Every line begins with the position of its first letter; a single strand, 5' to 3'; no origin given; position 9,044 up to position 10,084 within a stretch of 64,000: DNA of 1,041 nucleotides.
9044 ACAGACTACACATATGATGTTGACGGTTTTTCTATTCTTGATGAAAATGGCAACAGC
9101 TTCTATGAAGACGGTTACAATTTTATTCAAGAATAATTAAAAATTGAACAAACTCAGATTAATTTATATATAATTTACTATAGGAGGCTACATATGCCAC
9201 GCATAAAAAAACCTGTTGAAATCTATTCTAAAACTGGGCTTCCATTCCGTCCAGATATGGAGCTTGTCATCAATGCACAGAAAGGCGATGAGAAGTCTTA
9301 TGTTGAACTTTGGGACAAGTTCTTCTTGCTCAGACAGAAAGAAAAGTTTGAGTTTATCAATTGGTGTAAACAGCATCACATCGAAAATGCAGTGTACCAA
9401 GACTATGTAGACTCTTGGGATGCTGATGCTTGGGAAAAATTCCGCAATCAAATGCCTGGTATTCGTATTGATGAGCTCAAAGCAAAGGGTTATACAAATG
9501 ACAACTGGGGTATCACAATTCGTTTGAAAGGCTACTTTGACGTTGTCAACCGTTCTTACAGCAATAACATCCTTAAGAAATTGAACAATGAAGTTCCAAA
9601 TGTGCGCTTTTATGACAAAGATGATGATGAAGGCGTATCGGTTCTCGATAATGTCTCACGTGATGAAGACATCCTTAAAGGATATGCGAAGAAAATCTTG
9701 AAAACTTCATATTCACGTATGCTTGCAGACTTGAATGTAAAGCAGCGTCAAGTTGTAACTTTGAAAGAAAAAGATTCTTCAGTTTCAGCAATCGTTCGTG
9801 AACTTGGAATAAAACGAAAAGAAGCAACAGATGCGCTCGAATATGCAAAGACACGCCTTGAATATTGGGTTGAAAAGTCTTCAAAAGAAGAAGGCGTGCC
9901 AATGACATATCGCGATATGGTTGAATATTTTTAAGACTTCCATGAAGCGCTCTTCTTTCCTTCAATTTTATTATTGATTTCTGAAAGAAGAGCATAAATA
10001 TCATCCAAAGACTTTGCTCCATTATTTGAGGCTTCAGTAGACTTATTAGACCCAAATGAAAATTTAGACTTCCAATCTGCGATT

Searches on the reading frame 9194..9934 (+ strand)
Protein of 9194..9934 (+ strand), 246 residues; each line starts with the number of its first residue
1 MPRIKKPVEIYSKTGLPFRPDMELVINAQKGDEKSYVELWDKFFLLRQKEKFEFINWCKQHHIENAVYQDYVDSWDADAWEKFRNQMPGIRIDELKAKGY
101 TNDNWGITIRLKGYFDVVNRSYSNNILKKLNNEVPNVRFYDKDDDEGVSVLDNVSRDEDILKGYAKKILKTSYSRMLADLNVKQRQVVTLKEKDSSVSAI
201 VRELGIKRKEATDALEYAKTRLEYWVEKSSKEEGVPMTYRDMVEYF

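Call 11: search_protein_families(library=pfam, proteins=[window:9194-9934:+], max_evalue=0.01)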
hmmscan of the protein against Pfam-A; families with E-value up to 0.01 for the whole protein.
window:9194-9934:+ (246 aa): 0 families

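Call 16: search_protein_families(library=phrogs, proteins=[window:9194-9934:+], max_evalue=0.01)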
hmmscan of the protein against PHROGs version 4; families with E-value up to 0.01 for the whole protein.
window:9194-9934:+ (246 aa): 1 family
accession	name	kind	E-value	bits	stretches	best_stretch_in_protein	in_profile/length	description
phrog_1740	-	transcription regulation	0.0071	15.9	1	126-234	122-224/567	RNA polymerase sigma factor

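Call 28: search_solved_structures(query=window:9194-9934:+, max_evalue=10, show_alignments=2)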
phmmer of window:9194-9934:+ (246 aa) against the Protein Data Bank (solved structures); distinct sequences matched with E-value up to 10: 1.
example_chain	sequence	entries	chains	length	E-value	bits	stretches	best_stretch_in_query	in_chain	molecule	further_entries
3lb5_A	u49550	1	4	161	0.66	12.9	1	120-151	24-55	Hit-like protein involved in cell-cycle regulation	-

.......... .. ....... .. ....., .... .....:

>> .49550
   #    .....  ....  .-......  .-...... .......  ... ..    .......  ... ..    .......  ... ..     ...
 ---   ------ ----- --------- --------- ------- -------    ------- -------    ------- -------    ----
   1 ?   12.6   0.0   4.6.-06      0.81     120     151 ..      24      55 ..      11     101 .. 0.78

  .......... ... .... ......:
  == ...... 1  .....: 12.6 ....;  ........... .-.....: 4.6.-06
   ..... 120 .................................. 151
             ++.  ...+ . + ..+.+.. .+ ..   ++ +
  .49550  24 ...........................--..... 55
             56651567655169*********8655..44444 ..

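Call 29: find_homologous_proteins(query=window:9194-9934:+, max_evalue=0.001)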
Query window:9194-9934:+ (246 aa): 10 proteins with E <= 0.001 among 756 candidates.
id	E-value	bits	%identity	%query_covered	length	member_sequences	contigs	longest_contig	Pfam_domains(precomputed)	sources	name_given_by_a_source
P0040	1.4e-158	544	98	100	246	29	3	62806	-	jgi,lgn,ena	jgi:hypothetical protein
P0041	9.5e-124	430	76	100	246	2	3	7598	-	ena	-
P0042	6.8e-112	391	70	100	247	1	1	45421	-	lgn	-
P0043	5.0e-111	388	67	100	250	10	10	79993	-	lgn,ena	-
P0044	3.1e-108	379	68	100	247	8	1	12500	-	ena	-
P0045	5.2e-107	375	68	100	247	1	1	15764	-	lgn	-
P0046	1.4e-106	374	66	100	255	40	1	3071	-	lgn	-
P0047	1.4e-84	302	57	99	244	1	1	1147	-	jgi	jgi:hypothetical protein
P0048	1.2e-75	272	52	100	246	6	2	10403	-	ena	-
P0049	7.4e-69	250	51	91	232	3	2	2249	-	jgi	-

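Call 31: search_solved_structures(query=A1, max_evalue=10, show_alignments=3)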
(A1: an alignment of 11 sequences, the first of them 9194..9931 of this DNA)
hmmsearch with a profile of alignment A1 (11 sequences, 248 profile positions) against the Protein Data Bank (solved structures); distinct sequences matched with E-value up to 10: 4.
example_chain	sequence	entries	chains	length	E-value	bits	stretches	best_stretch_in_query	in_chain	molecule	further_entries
4ldz_A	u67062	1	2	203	0.096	15.4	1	148-226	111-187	Transcriptional regulatory protein DesR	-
7f0r_F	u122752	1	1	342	0.33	13.7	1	130-230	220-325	RNA polymerase sigma factor RpoS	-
7vf9_F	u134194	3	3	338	0.33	13.7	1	130-230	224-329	RNA polymerase sigma factor RpoS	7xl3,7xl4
5nnr_C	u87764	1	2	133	0.47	13.2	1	141-219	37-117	HypK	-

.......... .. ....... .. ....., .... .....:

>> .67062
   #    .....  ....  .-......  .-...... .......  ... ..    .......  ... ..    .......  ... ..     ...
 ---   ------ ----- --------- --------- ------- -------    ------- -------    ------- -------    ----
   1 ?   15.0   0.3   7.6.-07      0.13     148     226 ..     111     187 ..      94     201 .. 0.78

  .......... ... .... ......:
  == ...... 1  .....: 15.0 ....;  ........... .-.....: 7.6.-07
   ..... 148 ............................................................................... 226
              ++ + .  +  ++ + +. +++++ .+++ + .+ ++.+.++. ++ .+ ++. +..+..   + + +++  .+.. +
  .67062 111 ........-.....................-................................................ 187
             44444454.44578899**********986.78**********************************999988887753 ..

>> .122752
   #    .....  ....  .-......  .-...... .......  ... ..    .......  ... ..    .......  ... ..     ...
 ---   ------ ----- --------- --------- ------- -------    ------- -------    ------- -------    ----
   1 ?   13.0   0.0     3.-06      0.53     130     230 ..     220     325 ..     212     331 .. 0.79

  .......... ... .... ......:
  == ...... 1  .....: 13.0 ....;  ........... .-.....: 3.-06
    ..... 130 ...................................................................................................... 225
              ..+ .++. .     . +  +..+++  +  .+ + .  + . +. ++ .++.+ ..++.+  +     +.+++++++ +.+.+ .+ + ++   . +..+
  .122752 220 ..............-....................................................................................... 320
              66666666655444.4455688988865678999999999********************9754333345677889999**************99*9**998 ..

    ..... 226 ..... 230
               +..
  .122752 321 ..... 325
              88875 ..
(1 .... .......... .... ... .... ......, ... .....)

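Call 42: predict_structure(alignment_id=A2)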
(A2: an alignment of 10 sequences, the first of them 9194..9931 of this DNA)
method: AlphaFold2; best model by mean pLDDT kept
length: 246 residues; sequences in the alignment: 10
mean_pLDDT: 71.6   pTM: 0.52
mean pLDDT of the five models: 71.6, 68.1, 67.3, 67.3, 66.6
residues with pLDDT >= 90: 45; 70-90: 92; 50-70: 72; < 50: 37
segments of 3 or more residues with pLDDT < 50: 1-15, 136-157
pLDDT, mean of each block of 10 residues (from residue 1): 41 57 85 82 70 70 68 67 75 82 66 61 58 49 37 47 79 92 93 90 95 93 89 75 67
secondary structure, 60 per line:
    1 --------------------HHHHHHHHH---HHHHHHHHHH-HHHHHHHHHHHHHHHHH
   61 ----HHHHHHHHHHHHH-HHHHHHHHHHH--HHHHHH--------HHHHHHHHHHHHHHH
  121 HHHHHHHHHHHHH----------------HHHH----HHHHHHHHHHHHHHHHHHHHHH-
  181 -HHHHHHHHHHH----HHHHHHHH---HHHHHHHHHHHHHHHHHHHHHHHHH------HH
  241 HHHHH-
elements in order: H21-29 H33-42 H44-60 H65-77 H79-89 H92-97 H106-133 H150-153 H158-179 H182-192 H197-204 H208-232 H239-245

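Call 52: search_solved_structures(query=A3, max_evalue=10, show_alignments=0)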
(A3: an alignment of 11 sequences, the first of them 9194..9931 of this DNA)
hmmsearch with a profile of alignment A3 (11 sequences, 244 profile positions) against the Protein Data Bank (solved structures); distinct sequences matched with E-value up to 10: 6.
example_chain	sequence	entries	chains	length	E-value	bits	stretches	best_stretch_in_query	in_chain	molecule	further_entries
4ldz_A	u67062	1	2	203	0.11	15.3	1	147-228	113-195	Transcriptional regulatory protein DesR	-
1fse_A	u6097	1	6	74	0.3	13.9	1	177-220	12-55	GERE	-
2m8e_A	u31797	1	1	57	0.41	13.4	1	180-216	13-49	SLEEPING BEAUTY TRANSPOSASE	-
5nnr_C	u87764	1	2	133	0.53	13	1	138-214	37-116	HypK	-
7f0r_F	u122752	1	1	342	1.1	12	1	127-226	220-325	RNA polymerase sigma factor RpoS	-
7vf9_F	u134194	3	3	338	1.2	11.9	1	127-226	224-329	RNA polymerase sigma factor RpoS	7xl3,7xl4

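Call 53: search_protein_families(library=pfam, alignment_id=A3, max_evalue=1)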
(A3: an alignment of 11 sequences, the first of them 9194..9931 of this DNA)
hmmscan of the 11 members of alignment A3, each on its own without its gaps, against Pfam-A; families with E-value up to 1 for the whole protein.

A. member 1, window:9194-9931:+ (246 aa): 2 families
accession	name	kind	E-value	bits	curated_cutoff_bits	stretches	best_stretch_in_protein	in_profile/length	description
PF08281.18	Sigma70_r4_2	-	0.014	15.4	25.7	1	174-209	5-41/54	Sigma-70, region 4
PF21476.4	PF0610-like_N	-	0.033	14.8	33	1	189-216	9-36/50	PF0610-like, N-terminal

B. families by the number of members that match (of 11 scanned): 36 families (the first 25 are shown)
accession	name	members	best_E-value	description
PF08281.18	Sigma70_r4_2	7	0.0005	Sigma-70, region 4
PF21847.1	DUF6906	6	0.0012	Domain of unknown function (DUF6906)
PF19889.5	DUF6362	4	3.2e-05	Domain of unknown function (DUF6362)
PF19938.4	DUF6400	2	0.0056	Family of unknown function (DUF6400)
PF24625.1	DUF7626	2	0.0086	Domain of unknown function (DUF7626)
PF03070.21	TENA_THI-4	2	0.022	TENA/THI-4/PQQC family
PF09989.15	DUF2229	2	0.046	CoA enzyme activase uncharacterised domain (DUF2229)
PF17979.7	zf-CRD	2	0.062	Cysteine rich domain with multizinc binding regions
PF10473.14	CENP-F_leu_zip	1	0.0012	Leucine-rich repeats of kinetochore protein Cenp-F/LEK1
PF08993.15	T4_Gp59_N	1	0.003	T4 gene Gp59 loader of gp41 DNA helicase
PF24636.1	DUF7633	1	0.0073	Domain of unknown function (DUF7633)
PF04935.17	SURF6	1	0.01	Surfeit locus protein 6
PF04255.20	DUF433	1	0.014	Protein of unknown function (DUF433)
PF13384.12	HTH_23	1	0.016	Homeodomain-like domain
PF05632.16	DUF792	1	0.019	Borrelia burgdorferi protein of unknown function (DUF792)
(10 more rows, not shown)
